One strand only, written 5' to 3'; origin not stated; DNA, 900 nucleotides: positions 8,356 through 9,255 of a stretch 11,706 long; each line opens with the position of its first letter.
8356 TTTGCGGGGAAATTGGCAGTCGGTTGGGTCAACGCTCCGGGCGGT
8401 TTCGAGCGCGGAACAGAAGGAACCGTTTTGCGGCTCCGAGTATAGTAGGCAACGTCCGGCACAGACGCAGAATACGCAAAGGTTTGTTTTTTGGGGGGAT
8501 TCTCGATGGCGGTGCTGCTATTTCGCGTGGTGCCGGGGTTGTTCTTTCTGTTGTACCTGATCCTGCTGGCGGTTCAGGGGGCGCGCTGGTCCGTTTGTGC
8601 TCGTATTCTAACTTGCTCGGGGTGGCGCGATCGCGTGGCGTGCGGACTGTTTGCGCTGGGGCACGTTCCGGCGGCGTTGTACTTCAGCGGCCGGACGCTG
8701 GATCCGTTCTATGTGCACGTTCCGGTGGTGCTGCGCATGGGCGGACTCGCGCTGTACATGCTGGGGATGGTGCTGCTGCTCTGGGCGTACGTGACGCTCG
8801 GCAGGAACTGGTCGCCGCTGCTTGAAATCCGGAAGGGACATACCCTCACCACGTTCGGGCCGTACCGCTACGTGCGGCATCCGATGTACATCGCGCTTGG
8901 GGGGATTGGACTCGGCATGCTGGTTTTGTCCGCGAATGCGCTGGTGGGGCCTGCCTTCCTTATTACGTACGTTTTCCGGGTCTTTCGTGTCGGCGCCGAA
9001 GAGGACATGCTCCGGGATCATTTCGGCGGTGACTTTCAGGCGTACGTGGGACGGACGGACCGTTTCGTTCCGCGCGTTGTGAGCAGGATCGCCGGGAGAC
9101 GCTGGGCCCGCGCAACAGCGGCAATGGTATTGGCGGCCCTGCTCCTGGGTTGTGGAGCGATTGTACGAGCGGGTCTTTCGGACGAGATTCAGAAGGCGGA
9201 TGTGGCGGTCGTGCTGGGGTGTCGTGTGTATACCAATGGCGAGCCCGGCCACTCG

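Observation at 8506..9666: Unusual ICMT-like methyltransferase fused to a DUF218 (SanA/ElyC/YdcF) domain, divergent from the NfeD-flotillin operon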

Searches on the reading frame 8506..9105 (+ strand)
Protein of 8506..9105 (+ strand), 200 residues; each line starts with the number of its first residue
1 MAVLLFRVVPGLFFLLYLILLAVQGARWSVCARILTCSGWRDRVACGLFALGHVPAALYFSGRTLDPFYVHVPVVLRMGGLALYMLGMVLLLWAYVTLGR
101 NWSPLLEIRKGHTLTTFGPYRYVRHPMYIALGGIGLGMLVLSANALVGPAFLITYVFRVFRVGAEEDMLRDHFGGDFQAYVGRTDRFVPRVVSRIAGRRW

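Call 25: find_related_loci(query=A2, collection=metagenome_contigs, flank=10000)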
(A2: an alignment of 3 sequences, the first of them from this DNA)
Query A2 (200 aa) in metagenome_contigs; peptide patterns used: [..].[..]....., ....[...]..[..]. (x = any residue, [..] = any of these).
99 stretches matched a pattern; 2 encode a relative of the query (tblastn E <= 1e-3); 2 distinct loci.
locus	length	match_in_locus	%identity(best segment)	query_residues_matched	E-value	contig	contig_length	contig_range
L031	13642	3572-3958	24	69-191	3e-7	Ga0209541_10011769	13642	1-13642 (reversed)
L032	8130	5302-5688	24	69-191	3e-7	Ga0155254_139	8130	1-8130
